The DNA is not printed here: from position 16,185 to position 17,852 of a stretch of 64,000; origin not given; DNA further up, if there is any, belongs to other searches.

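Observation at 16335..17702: Single polypeptide with two tandem DnaC/DnaI-like AAA+ modules and a zinc ribbon, encoded directly after dnaB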

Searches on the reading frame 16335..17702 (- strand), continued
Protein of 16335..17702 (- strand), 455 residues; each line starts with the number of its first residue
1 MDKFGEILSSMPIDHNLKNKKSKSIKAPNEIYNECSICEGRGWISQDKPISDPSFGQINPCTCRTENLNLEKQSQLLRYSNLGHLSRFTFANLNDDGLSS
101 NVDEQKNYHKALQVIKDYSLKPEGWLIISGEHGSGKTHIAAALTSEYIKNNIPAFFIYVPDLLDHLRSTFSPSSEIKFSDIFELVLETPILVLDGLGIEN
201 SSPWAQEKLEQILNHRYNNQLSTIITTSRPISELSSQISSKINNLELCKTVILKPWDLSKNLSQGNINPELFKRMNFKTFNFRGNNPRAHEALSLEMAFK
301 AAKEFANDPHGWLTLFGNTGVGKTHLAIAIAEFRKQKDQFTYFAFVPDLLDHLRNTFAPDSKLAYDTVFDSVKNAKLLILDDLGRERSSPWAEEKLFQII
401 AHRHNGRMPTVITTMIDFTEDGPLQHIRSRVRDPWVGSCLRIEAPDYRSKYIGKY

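Call 6: find_homologous_proteins(query=window:16335-17702:-, max_evalue=0.00001)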
Query window:16335-17702:- (455 aa): 5095 proteins with E <= 0.00001 among 8000 candidates; the best 120 are listed.
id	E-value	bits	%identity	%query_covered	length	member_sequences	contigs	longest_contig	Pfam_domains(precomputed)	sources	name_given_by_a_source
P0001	0.0e+0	1046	100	100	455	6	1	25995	PF13173.13,PF01695.24,PF00308.25,PF00158.33,PF24883.3,PF00910.29,PF00004.36,PF13401.13,PF04851.22,PF20720.4,PF13191.13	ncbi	-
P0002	6.4e-264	894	85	100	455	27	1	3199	PF13173.13,PF01695.24,PF00308.25,PF24883.3,PF00910.29,PF00004.36,PF13401.13,PF04851.22,PF20720.4,PF00931.29,PF13191.13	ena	-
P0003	1.2e-252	857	81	100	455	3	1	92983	PF01695.24,PF00308.25,PF00158.33,PF24883.3,PF00910.29,PF00004.36,PF13401.13,PF04851.22,PF20720.4,PF13191.13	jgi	-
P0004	3.4e-167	575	42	95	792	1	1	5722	PF13173.13,PF13604.13,PF13671.13,PF00004.36,PF13401.13,PF13238.13,PF00448.29,PF07728.21,PF04851.22,PF00931.29,PF13191.13,PF00308.25,PF24883.3,PF05729.19,PF09848.16,PF02463.26,PF06068.20,PF05496.19,PF13304.13,PF02562.23,PF01695.24,PF00158.33,PF00005.34,PF02367.24,PF20720.4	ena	-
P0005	1.5e-165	570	43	92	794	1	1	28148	PF13173.13,PF13604.13,PF13671.13,PF00004.36,PF13401.13,PF13238.13,PF00448.29,PF07728.21,PF04851.22,PF00931.29,PF13191.13,PF00308.25,PF24883.3,PF05729.19,PF09848.16,PF02463.26,PF06068.20,PF13304.13,PF02562.23,PF01695.24,PF00158.33,PF00005.34,PF02367.24,PF20720.4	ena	-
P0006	9.7e-157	541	53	99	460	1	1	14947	PF01695.24,PF00308.25,PF00910.29,PF00004.36,PF13401.13,PF04851.22,PF20720.4,PF13191.13,PF02562.23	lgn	-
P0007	1.5e-151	524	52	99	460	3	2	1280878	PF13604.13,PF00004.36,PF13401.13,PF04851.22,PF13191.13,PF02562.23,PF01695.24,PF00308.25,PF24883.3,PF00910.29,PF13481.13,PF20720.4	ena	-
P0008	3.7e-150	519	54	92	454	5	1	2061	PF13173.13,PF00004.36,PF13401.13,PF01637.25,PF07728.21,PF04851.22,PF00931.29,PF13191.13,PF02562.23,PF01695.24,PF00308.25,PF24883.3,PF05729.19,PF00910.29,PF13481.13,PF20720.4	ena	-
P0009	4.1e-150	519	51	98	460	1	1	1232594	PF13604.13,PF00004.36,PF13401.13,PF01637.25,PF04851.22,PF00931.29,PF13191.13,PF02562.23,PF01695.24,PF00308.25,PF24883.3,PF05729.19,PF00910.29,PF13481.13,PF20720.4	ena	-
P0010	1.9e-149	517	50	99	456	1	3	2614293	PF01695.24,PF00308.25,PF24883.3,PF00004.36,PF13401.13,PF07728.21,PF13481.13,PF04851.22,PF20720.4,PF13191.13,PF02562.23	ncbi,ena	-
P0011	2.1e-149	516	51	100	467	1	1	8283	PF00004.36,PF07728.21,PF04851.22,PF13191.13,PF02562.23,PF01695.24,PF00308.25,PF24883.3,PF00005.34,PF05729.19,PF00910.29,PF13481.13,PF20720.4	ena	-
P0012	8.1e-149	515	50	99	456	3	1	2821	PF01695.24,PF00308.25,PF24883.3,PF00910.29,PF00004.36,PF13401.13,PF13481.13,PF04851.22,PF20720.4,PF13191.13,PF02562.23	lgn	-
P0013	1.0e-148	514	52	98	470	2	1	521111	PF01695.24,PF00308.25,PF13604.13,PF05729.19,PF00910.29,PF00004.36,PF13401.13,PF04851.22,PF20720.4,PF13191.13,PF02562.23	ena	-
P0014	1.0e-148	514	51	98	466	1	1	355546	PF01695.24,PF00308.25,PF24883.3,PF00910.29,PF00004.36,PF13401.13,PF04851.22,PF20720.4,PF00931.29,PF13191.13,PF02562.23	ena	-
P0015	4.4e-148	512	49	99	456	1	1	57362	PF01695.24,PF00308.25,PF24883.3,PF00004.36,PF13401.13,PF13481.13,PF04851.22,PF20720.4,PF13191.13,PF02562.23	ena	-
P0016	1.8e-147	510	50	98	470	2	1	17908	PF01695.24,PF00308.25,PF13604.13,PF05729.19,PF00004.36,PF13401.13,PF04851.22,PF20720.4,PF13191.13,PF02562.23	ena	-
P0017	5.1e-147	509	49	100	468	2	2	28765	PF01695.24,PF00308.25,PF24883.3,PF00910.29,PF00004.36,PF13401.13,PF04851.22,PF20720.4,PF00931.29,PF13191.13,PF02562.23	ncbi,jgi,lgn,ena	jgi:DNA replication protein DnaC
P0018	5.2e-147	509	50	99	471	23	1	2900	PF00004.36,PF13401.13,PF04851.22,PF13191.13,PF02562.23,PF01695.24,PF00308.25,PF24883.3,PF00005.34,PF05729.19,PF00910.29,PF20720.4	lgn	-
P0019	7.7e-147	508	50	99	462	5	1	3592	PF00437.27,PF00004.36,PF13401.13,PF04851.22,PF00931.29,PF13191.13,PF02562.23,PF01695.24,PF00308.25,PF24883.3,PF00005.34,PF20720.4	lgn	-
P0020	1.0e-146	508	50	99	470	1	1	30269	PF00004.36,PF13401.13,PF04851.22,PF00931.29,PF13191.13,PF02562.23,PF01695.24,PF00308.25,PF24883.3,PF00005.34,PF05729.19,PF00910.29,PF20720.4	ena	-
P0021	4.7e-146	505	51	99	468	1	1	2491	PF00004.36,PF13401.13,PF04851.22,PF00931.29,PF13191.13,PF02562.23,PF01695.24,PF00308.25,PF00005.34,PF05729.19,PF00910.29,PF13481.13,PF20720.4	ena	-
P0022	9.5e-146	504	51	100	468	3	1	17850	PF13604.13,PF00004.36,PF13401.13,PF05496.19,PF04851.22,PF00931.29,PF13191.13,PF02562.23,PF01695.24,PF00308.25,PF24883.3,PF00005.34,PF05729.19,PF00910.29,PF20720.4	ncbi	-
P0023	1.0e-145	504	50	98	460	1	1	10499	PF00004.36,PF13401.13,PF01637.25,PF04851.22,PF00931.29,PF13191.13,PF02562.23,PF01695.24,PF00308.25,PF24883.3,PF05729.19,PF00910.29,PF13481.13,PF20720.4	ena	-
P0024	1.3e-145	504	49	99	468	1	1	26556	PF01695.24,PF00308.25,PF24883.3,PF00910.29,PF00004.36,PF13401.13,PF04851.22,PF20720.4,PF00931.29,PF13191.13,PF02562.23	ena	-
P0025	1.5e-145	504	50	98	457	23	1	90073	PF13173.13,PF13604.13,PF00004.36,PF13401.13,PF04851.22,PF00931.29,PF13191.13,PF02562.23,PF01695.24,PF00308.25,PF24883.3,PF00005.34,PF05729.19,PF00910.29,PF20720.4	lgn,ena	-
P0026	1.9e-145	503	50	99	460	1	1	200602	PF01695.24,PF00308.25,PF13604.13,PF00004.36,PF13401.13,PF04851.22,PF20720.4,PF13191.13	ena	-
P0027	3.3e-145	503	50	98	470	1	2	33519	PF01695.24,PF00308.25,PF13604.13,PF05729.19,PF00910.29,PF00004.36,PF13401.13,PF04851.22,PF20720.4,PF13191.13,PF02562.23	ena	-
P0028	7.1e-145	502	50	99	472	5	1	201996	PF13604.13,PF00004.36,PF13401.13,PF04851.22,PF00931.29,PF13191.13,PF02562.23,PF01695.24,PF00308.25,PF24883.3,PF00005.34,PF05729.19,PF20720.4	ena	-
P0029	7.2e-145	502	49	98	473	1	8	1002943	PF00004.36,PF13401.13,PF07728.21,PF04851.22,PF00931.29,PF13191.13,PF02562.23,PF01695.24,PF00308.25,PF24883.3,PF00005.34,PF05729.19,PF00910.29,PF20720.4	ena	-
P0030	8.3e-145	501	49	100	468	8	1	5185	PF01695.24,PF00308.25,PF13604.13,PF24883.3,PF00910.29,PF00004.36,PF13401.13,PF04851.22,PF20720.4,PF13191.13,PF02562.23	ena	-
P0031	1.1e-144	501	49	99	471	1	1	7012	PF13604.13,PF00004.36,PF13401.13,PF04851.22,PF13191.13,PF02562.23,PF01695.24,PF00308.25,PF24883.3,PF00005.34,PF05729.19,PF00910.29,PF20720.4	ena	-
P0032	1.1e-144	501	49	98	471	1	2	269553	PF01695.24,PF00308.25,PF13604.13,PF24883.3,PF00004.36,PF04851.22,PF20720.4,PF13191.13,PF02562.23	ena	-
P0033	1.6e-144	500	49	92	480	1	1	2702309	PF01695.24,PF00308.25,PF13604.13,PF00004.36,PF13401.13,PF13481.13,PF04851.22,PF20720.4,PF13191.13,PF02562.23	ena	-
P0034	1.8e-144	500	49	98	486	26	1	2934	PF00004.36,PF13401.13,PF04851.22,PF13191.13,PF02562.23,PF01695.24,PF00308.25,PF24883.3,PF00005.34,PF05729.19,PF00910.29,PF20720.4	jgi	-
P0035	4.4e-144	499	50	99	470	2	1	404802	PF01695.24,PF00308.25,PF13604.13,PF24883.3,PF00005.34,PF00004.36,PF04851.22,PF20720.4,PF00931.29,PF13191.13,PF02562.23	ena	-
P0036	5.8e-144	499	50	98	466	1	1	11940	PF01695.24,PF00308.25,PF00005.34,PF05729.19,PF00910.29,PF00004.36,PF13401.13,PF04851.22,PF20720.4,PF13191.13,PF02562.23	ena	-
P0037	9.0e-144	498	49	99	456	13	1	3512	PF01695.24,PF00308.25,PF00910.29,PF00004.36,PF13401.13,PF04851.22,PF20720.4,PF13191.13,PF02562.23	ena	-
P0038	1.6e-143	497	49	99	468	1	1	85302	PF13604.13,PF00004.36,PF13401.13,PF04851.22,PF00931.29,PF13191.13,PF02562.23,PF01695.24,PF00308.25,PF24883.3,PF00005.34,PF05729.19,PF00910.29,PF20720.4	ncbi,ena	-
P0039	3.9e-143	496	50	98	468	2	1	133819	PF13604.13,PF00004.36,PF13401.13,PF04851.22,PF00931.29,PF13191.13,PF02562.23,PF01695.24,PF00308.25,PF05729.19,PF00910.29,PF20720.4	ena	-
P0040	4.1e-143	496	49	99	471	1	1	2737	PF13604.13,PF00004.36,PF13401.13,PF04851.22,PF00931.29,PF13191.13,PF02562.23,PF01695.24,PF00308.25,PF24883.3,PF00005.34,PF05729.19,PF02367.24,PF00910.29,PF20720.4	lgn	-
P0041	4.5e-143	496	52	91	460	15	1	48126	PF01695.24,PF00308.25,PF24883.3,PF05729.19,PF00004.36,PF13401.13,PF13481.13,PF04851.22,PF20720.4,PF13191.13,PF02562.23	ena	-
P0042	4.8e-143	495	50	99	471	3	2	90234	PF01695.24,PF00308.25,PF05729.19,PF13671.13,PF00910.29,PF00004.36,PF13401.13,PF04851.22,PF20720.4,PF13191.13,PF02562.23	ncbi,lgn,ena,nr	ncbi:MAG: ATP-binding protein [Chloroflexi bacterium]|nr:ATP-binding protein [Chloroflexota bacteriu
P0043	5.8e-143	495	52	93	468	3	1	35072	PF01695.24,PF00308.25,PF13604.13,PF00004.36,PF04851.22,PF20720.4,PF13191.13,PF02562.23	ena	-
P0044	6.8e-143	495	49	99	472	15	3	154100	PF00004.36,PF13401.13,PF01637.25,PF07728.21,PF04851.22,PF00931.29,PF13191.13,PF02562.23,PF01695.24,PF00308.25,PF00158.33,PF24883.3,PF00005.34,PF05729.19,PF00910.29,PF20720.4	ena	-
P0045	7.2e-143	495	49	100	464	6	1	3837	PF00004.36,PF13401.13,PF04851.22,PF13191.13,PF02562.23,PF01695.24,PF00308.25,PF24883.3,PF00005.34,PF05729.19,PF00910.29,PF13481.13,PF20720.4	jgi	jgi:DNA replication protein DnaC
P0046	1.4e-142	494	52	92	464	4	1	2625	PF13604.13,PF00004.36,PF13401.13,PF07728.21,PF04851.22,PF13191.13,PF02562.23,PF01695.24,PF00308.25,PF24883.3,PF05729.19,PF00910.29,PF20720.4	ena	-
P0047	1.6e-142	494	49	99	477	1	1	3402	PF01695.24,PF00308.25,PF05729.19,PF00910.29,PF00004.36,PF13401.13,PF04851.22,PF20720.4,PF00931.29,PF13191.13,PF02562.23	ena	-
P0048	2.1e-142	493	49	98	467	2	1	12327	PF13173.13,PF13604.13,PF00004.36,PF13401.13,PF04851.22,PF13191.13,PF02562.23,PF01695.24,PF00308.25,PF24883.3,PF00910.29,PF13481.13,PF20720.4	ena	-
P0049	2.3e-142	493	49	99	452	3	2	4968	PF01695.24,PF00308.25,PF24883.3,PF05729.19,PF00910.29,PF00004.36,PF04851.22,PF20720.4,PF00931.29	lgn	-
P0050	2.5e-142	493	49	95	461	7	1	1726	PF01695.24,PF00308.25,PF00437.27,PF24883.3,PF00004.36,PF13401.13,PF04851.22,PF20720.4,PF13191.13,PF02562.23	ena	-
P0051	5.9e-142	492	50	99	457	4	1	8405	PF13173.13,PF00004.36,PF13401.13,PF01637.25,PF04851.22,PF00931.29,PF13191.13,PF02562.23,PF01695.24,PF00308.25,PF24883.3,PF00005.34,PF05729.19,PF00910.29,PF20720.4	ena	-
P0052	7.9e-142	492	48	99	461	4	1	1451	PF13604.13,PF00004.36,PF13401.13,PF13238.13,PF05496.19,PF01637.25,PF07728.21,PF04851.22,PF00931.29,PF13191.13,PF02562.23,PF01695.24,PF00308.25,PF24883.3,PF00005.34,PF05729.19,PF00910.29,PF20720.4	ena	-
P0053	9.2e-142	491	49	99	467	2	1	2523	PF01695.24,PF00308.25,PF00005.34,PF13671.13,PF00910.29,PF00004.36,PF13401.13,PF04851.22,PF20720.4,PF13191.13,PF02562.23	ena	-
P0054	9.3e-142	491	49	99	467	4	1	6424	PF01695.24,PF00308.25,PF24883.3,PF05729.19,PF00910.29,PF00004.36,PF04851.22,PF20720.4,PF13191.13,PF02562.23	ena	-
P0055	9.9e-142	491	52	93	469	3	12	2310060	PF00004.36,PF13401.13,PF04851.22,PF00931.29,PF13191.13,PF02562.23,PF01695.24,PF00308.25,PF24883.3,PF00005.34,PF05729.19,PF00910.29,PF20720.4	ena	-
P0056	1.1e-141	491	48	99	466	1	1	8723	PF13173.13,PF13604.13,PF00004.36,PF13401.13,PF04851.22,PF13191.13,PF02562.23,PF01695.24,PF00308.25,PF24883.3,PF00910.29,PF20720.4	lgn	-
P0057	1.7e-141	490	49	98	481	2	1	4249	PF13604.13,PF00004.36,PF13401.13,PF04851.22,PF13191.13,PF02562.23,PF01695.24,PF00308.25,PF01935.24,PF24883.3,PF00910.29,PF13481.13,PF20720.4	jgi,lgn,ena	jgi:DNA replication protein DnaC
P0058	2.3e-141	490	49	99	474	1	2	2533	PF00004.36,PF13401.13,PF04851.22,PF00931.29,PF13191.13,PF02562.23,PF01695.24,PF00308.25,PF00158.33,PF24883.3,PF00005.34,PF05729.19,PF00910.29,PF20720.4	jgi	jgi:DNA replication protein DnaC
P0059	4.5e-141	489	48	99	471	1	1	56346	PF13604.13,PF00004.36,PF13401.13,PF04851.22,PF13191.13,PF02562.23,PF01695.24,PF00308.25,PF00005.34,PF05729.19,PF00910.29,PF20720.4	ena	-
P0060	7.7e-141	488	51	91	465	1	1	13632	PF01695.24,PF00308.25,PF24883.3,PF00004.36,PF13401.13,PF13481.13,PF04851.22,PF20720.4,PF13191.13,PF02562.23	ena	-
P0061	8.4e-141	488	48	99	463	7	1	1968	PF01695.24,PF00308.25,PF13604.13,PF24883.3,PF00004.36,PF13401.13,PF04851.22,PF20720.4,PF13191.13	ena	-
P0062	8.8e-141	488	48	99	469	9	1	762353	PF01695.24,PF00308.25,PF00005.34,PF00004.36,PF13401.13,PF04851.22,PF20720.4,PF13191.13,PF02562.23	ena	-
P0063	1.2e-140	488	52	91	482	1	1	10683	PF13604.13,PF00004.36,PF13401.13,PF04851.22,PF13191.13,PF02562.23,PF01695.24,PF00308.25,PF24883.3,PF00005.34,PF05729.19,PF02367.24,PF20720.4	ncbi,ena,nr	ncbi:MAG: ATP-binding protein [Chloroflexi bacterium]|nr:ATP-binding protein [Chloroflexota bacteriu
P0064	1.4e-140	487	50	99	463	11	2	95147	PF01695.24,PF00308.25,PF24883.3,PF05729.19,PF00910.29,PF00004.36,PF04851.22,PF20720.4,PF13191.13,PF02562.23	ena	-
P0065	1.5e-140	487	47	100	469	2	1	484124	PF13604.13,PF00004.36,PF13401.13,PF13238.13,PF04851.22,PF13191.13,PF02562.23,PF01695.24,PF00308.25,PF24883.3,PF00005.34,PF05729.19,PF13481.13,PF20720.4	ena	-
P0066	1.5e-140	487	48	99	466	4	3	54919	PF01695.24,PF00308.25,PF00004.36,PF04851.22,PF20720.4,PF13191.13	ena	-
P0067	1.6e-140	487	51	91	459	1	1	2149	PF01695.24,PF00308.25,PF00004.36,PF13401.13,PF04851.22,PF20720.4,PF13191.13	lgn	-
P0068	1.7e-140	487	50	99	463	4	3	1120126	PF01695.24,PF00308.25,PF05729.19,PF00004.36,PF04851.22,PF20720.4,PF02562.23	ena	-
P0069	2.7e-140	486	50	91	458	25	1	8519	PF13604.13,PF00004.36,PF13401.13,PF04851.22,PF00931.29,PF13191.13,PF02562.23,PF01695.24,PF00308.25,PF24883.3,PF00005.34,PF05729.19,PF00910.29,PF20720.4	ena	-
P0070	2.7e-140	486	50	92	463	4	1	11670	PF13173.13,PF00004.36,PF13401.13,PF07728.21,PF04851.22,PF00931.29,PF13191.13,PF02562.23,PF01695.24,PF00308.25,PF24883.3,PF00005.34,PF05729.19,PF00910.29,PF20720.4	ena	-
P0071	4.3e-140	486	50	98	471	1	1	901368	PF00004.36,PF13401.13,PF04851.22,PF13191.13,PF02562.23,PF01695.24,PF00308.25,PF24883.3,PF05729.19,PF00910.29,PF13481.13,PF20720.4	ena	-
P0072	5.1e-140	486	48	99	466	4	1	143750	PF01695.24,PF00308.25,PF13604.13,PF24883.3,PF02367.24,PF00004.36,PF13401.13,PF04851.22,PF20720.4,PF13191.13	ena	-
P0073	5.3e-140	485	47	100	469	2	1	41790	PF01695.24,PF00308.25,PF13604.13,PF05729.19,PF00004.36,PF13401.13,PF04851.22,PF20720.4,PF13191.13,PF02562.23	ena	-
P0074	5.8e-140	485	47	99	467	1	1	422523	PF13604.13,PF00004.36,PF13401.13,PF04851.22,PF13191.13,PF02562.23,PF01695.24,PF00308.25,PF24883.3,PF00005.34,PF00910.29,PF20720.4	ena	-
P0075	7.7e-140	485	50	93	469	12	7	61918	PF01695.24,PF00308.25,PF24883.3,PF13671.13,PF00910.29,PF00004.36,PF13401.13,PF04851.22,PF20720.4,PF13191.13,PF02562.23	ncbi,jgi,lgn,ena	jgi:DNA replication protein DnaC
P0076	9.0e-140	485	51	92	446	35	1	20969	PF13604.13,PF00004.36,PF13401.13,PF04851.22,PF13191.13,PF02562.23,PF01695.24,PF00308.25,PF24883.3,PF00005.34,PF00910.29,PF20720.4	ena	-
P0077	9.2e-140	485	48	99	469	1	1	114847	PF13173.13,PF00004.36,PF04851.22,PF00931.29,PF13191.13,PF02562.23,PF01695.24,PF00308.25,PF24883.3,PF05729.19,PF00910.29,PF20720.4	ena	-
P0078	9.7e-140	485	49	99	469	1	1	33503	PF13173.13,PF00004.36,PF02374.22,PF04851.22,PF13191.13,PF02562.23,PF01695.24,PF00308.25,PF24883.3,PF05729.19,PF00910.29,PF20720.4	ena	-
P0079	9.7e-140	485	48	99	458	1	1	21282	PF13173.13,PF00004.36,PF13401.13,PF04851.22,PF00931.29,PF13191.13,PF02562.23,PF01695.24,PF00308.25,PF24883.3,PF00005.34,PF05729.19,PF00910.29,PF20720.4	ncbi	-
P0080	1.1e-139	484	50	93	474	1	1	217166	PF01695.24,PF00308.25,PF13604.13,PF24883.3,PF05729.19,PF00004.36,PF13401.13,PF04851.22,PF20720.4,PF13191.13,PF02562.23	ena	-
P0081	1.7e-139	484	47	99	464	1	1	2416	PF13173.13,PF13604.13,PF00004.36,PF13401.13,PF04851.22,PF13191.13,PF02562.23,PF01695.24,PF00308.25,PF24883.3,PF05729.19,PF00910.29,PF20720.4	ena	-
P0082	1.9e-139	484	50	98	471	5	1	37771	PF00004.36,PF13401.13,PF04851.22,PF00931.29,PF13191.13,PF02562.23,PF01695.24,PF00308.25,PF24883.3,PF00005.34,PF05729.19,PF00910.29,PF13481.13,PF20720.4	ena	-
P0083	2.3e-139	483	52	92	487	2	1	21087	PF01695.24,PF00308.25,PF05729.19,PF00910.29,PF00004.36,PF13401.13,PF04851.22,PF20720.4,PF00931.29,PF13191.13,PF02562.23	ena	-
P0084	3.7e-139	483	47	99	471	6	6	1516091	PF00004.36,PF13401.13,PF04851.22,PF00931.29,PF13191.13,PF02562.23,PF01695.24,PF00308.25,PF00005.34,PF05729.19,PF00910.29,PF13481.13,PF20720.4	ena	-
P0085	5.2e-139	482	49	99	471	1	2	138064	PF01695.24,PF00308.25,PF00910.29,PF00004.36,PF04851.22,PF20720.4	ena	-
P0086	7.0e-139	482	48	99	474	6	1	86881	PF00004.36,PF13401.13,PF04851.22,PF00931.29,PF13191.13,PF02562.23,PF01695.24,PF00308.25,PF24883.3,PF00005.34,PF05729.19,PF00910.29,PF13481.13,PF20720.4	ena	-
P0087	8.6e-139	481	51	92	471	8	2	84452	PF00004.36,PF13401.13,PF04851.22,PF13191.13,PF02562.23,PF01695.24,PF00308.25,PF24883.3,PF00005.34,PF05729.19,PF00910.29,PF20720.4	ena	-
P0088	9.4e-139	481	49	99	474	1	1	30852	PF01695.24,PF00308.25,PF05729.19,PF00004.36,PF04851.22,PF20720.4,PF13191.13,PF02562.23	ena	-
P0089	9.8e-139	481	48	98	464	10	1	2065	PF01695.24,PF00308.25,PF24883.3,PF05729.19,PF00910.29,PF00004.36,PF13401.13,PF04851.22,PF20720.4,PF13191.13,PF02562.23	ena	-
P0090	1.1e-138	481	50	92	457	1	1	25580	PF13173.13,PF00004.36,PF13401.13,PF04851.22,PF00931.29,PF13191.13,PF02562.23,PF01695.24,PF00308.25,PF24883.3,PF00005.34,PF05729.19,PF20720.4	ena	-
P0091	1.5e-138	481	47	100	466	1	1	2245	PF01695.24,PF00308.25,PF05729.19,PF00910.29,PF00004.36,PF13401.13,PF04851.22,PF20720.4,PF13191.13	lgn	-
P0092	1.9e-138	480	48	99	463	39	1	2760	PF01695.24,PF00308.25,PF13604.13,PF24883.3,PF00004.36,PF13401.13,PF04851.22,PF20720.4,PF13191.13,PF02562.23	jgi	jgi:DNA replication protein DnaC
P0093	2.4e-138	480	47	98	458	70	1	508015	PF13173.13,PF00004.36,PF13401.13,PF04851.22,PF00931.29,PF13191.13,PF02562.23,PF01695.24,PF00308.25,PF24883.3,PF00005.34,PF05729.19,PF00910.29,PF20720.4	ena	-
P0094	3.0e-138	480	47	99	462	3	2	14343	PF01695.24,PF00308.25,PF00004.36,PF13401.13,PF04851.22,PF20720.4,PF13191.13,PF02562.23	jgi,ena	jgi:DNA replication protein DnaC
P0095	3.3e-138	480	48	99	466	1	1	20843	PF01695.24,PF00308.25,PF00004.36,PF04851.22,PF20720.4,PF13191.13,PF02562.23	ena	-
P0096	3.7e-138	479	50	92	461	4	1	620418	PF13173.13,PF13604.13,PF00004.36,PF13401.13,PF07728.21,PF04851.22,PF00931.29,PF13191.13,PF02562.23,PF01695.24,PF00308.25,PF24883.3,PF00005.34,PF05729.19,PF00910.29,PF20720.4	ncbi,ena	-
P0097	4.4e-138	479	46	99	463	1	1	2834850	PF00004.36,PF13401.13,PF01637.25,PF04851.22,PF00931.29,PF13191.13,PF02562.23,PF01695.24,PF00308.25,PF24883.3,PF00005.34,PF05729.19,PF00910.29,PF20720.4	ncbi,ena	-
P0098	4.5e-138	479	48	98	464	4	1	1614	PF01695.24,PF00308.25,PF13604.13,PF24883.3,PF00910.29,PF00004.36,PF13401.13,PF04851.22,PF20720.4,PF13191.13,PF02562.23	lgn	-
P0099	4.8e-138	479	50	91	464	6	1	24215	PF01695.24,PF00308.25,PF00004.36,PF13401.13,PF13238.13,PF13481.13,PF04851.22,PF20720.4,PF13191.13,PF02562.23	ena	-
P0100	5.7e-138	479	47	98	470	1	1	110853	PF13671.13,PF00004.36,PF13401.13,PF04851.22,PF13191.13,PF02562.23,PF01695.24,PF00308.25,PF24883.3,PF00005.34,PF05729.19,PF20720.4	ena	-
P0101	5.9e-138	479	50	92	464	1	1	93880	PF13173.13,PF00004.36,PF04851.22,PF13191.13,PF02562.23,PF01695.24,PF00308.25,PF00158.33,PF24883.3,PF05729.19,PF00910.29,PF20720.4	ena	-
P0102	8.3e-138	478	52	91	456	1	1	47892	PF01695.24,PF00308.25,PF00910.29,PF00004.36,PF04851.22,PF20720.4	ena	-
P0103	8.6e-138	478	50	91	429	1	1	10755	PF00004.36,PF13401.13,PF04851.22,PF13191.13,PF02562.23,PF01695.24,PF00308.25,PF24883.3,PF00005.34,PF05729.19,PF00910.29,PF20720.4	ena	-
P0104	9.7e-138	478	48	100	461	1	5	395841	PF01695.24,PF00308.25,PF00005.34,PF00910.29,PF00004.36,PF04851.22,PF20720.4,PF00931.29,PF13191.13,PF02562.23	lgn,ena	-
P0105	1.1e-137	478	50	99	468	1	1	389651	PF01695.24,PF00308.25,PF02367.24,PF00910.29,PF00004.36,PF13401.13,PF04851.22,PF20720.4,PF13191.13,PF02562.23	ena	-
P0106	1.1e-137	478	50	93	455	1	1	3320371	PF13173.13,PF00004.36,PF13401.13,PF07728.21,PF04851.22,PF00931.29,PF13191.13,PF02562.23,PF01695.24,PF00308.25,PF24883.3,PF00005.34,PF05729.19,PF00910.29,PF20720.4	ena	-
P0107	1.2e-137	478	48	99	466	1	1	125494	PF01695.24,PF00308.25,PF24883.3,PF05729.19,PF00004.36,PF04851.22,PF20720.4,PF13191.13,PF02562.23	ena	-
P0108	2.6e-137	477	46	98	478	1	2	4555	PF00004.36,PF13401.13,PF04851.22,PF00931.29,PF13191.13,PF02562.23,PF01695.24,PF00308.25,PF24883.3,PF00005.34,PF05729.19,PF00910.29,PF20720.4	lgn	-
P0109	3.3e-137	476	50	89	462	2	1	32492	PF00004.36,PF13401.13,PF13238.13,PF04851.22,PF13191.13,PF02562.23,PF01695.24,PF00308.25,PF24883.3,PF05729.19,PF13481.13,PF20720.4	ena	-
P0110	3.5e-137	476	49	91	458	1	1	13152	PF13173.13,PF13604.13,PF00004.36,PF13401.13,PF01637.25,PF04851.22,PF00931.29,PF13191.13,PF02562.23,PF01695.24,PF00308.25,PF24883.3,PF00005.34,PF05729.19,PF00910.29,PF20720.4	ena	-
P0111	3.5e-137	476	49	92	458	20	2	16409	PF13173.13,PF00004.36,PF13401.13,PF01637.25,PF04851.22,PF00931.29,PF13191.13,PF02562.23,PF01695.24,PF00308.25,PF24883.3,PF00005.34,PF05729.19,PF00910.29,PF20720.4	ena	-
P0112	4.8e-137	476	47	99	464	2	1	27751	PF01695.24,PF00308.25,PF13604.13,PF24883.3,PF00004.36,PF13401.13,PF04851.22,PF20720.4,PF13191.13,PF02562.23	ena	-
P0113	4.9e-137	476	47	98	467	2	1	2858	PF00004.36,PF13401.13,PF04851.22,PF00931.29,PF13191.13,PF02562.23,PF01695.24,PF00308.25,PF24883.3,PF05729.19,PF00910.29,PF20720.4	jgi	-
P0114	5.1e-137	476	47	99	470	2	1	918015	PF13173.13,PF13604.13,PF00004.36,PF13401.13,PF01637.25,PF04851.22,PF00931.29,PF13191.13,PF02562.23,PF01695.24,PF00308.25,PF24883.3,PF00910.29,PF20720.4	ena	-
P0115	8.3e-137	475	48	100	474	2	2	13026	PF13173.13,PF00004.36,PF13401.13,PF07728.21,PF04851.22,PF00931.29,PF13191.13,PF01695.24,PF00308.25,PF24883.3,PF05729.19,PF13481.13,PF20720.4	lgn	-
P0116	1.2e-136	474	48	98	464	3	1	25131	PF01695.24,PF00308.25,PF24883.3,PF00910.29,PF00004.36,PF13401.13,PF04851.22,PF20720.4,PF13191.13,PF02562.23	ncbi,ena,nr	ncbi:MAG: ATP-binding protein [Chloroflexi bacterium]|nr:ATP-binding protein [Chloroflexota bacteriu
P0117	1.4e-136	474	50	92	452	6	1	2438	PF00004.36,PF13401.13,PF01637.25,PF04851.22,PF13191.13,PF02562.23,PF01695.24,PF00308.25,PF24883.3,PF00005.34,PF05729.19,PF00910.29,PF20720.4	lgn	-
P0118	1.5e-136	474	49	99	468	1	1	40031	PF01695.24,PF00308.25,PF24883.3,PF05729.19,PF00910.29,PF00004.36,PF13401.13,PF04851.22,PF20720.4,PF13191.13,PF02562.23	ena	-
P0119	1.6e-136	474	48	98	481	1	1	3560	PF00437.27,PF13604.13,PF00004.36,PF13401.13,PF04851.22,PF13191.13,PF02562.23,PF01695.24,PF00308.25,PF01935.24,PF24883.3,PF05729.19,PF00910.29,PF20720.4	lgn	-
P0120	1.6e-136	474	51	91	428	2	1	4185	PF00004.36,PF13401.13,PF01637.25,PF04851.22,PF13191.13,PF02562.23,PF01695.24,PF00308.25,PF24883.3,PF00005.34,PF05729.19,PF00910.29,PF20720.4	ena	-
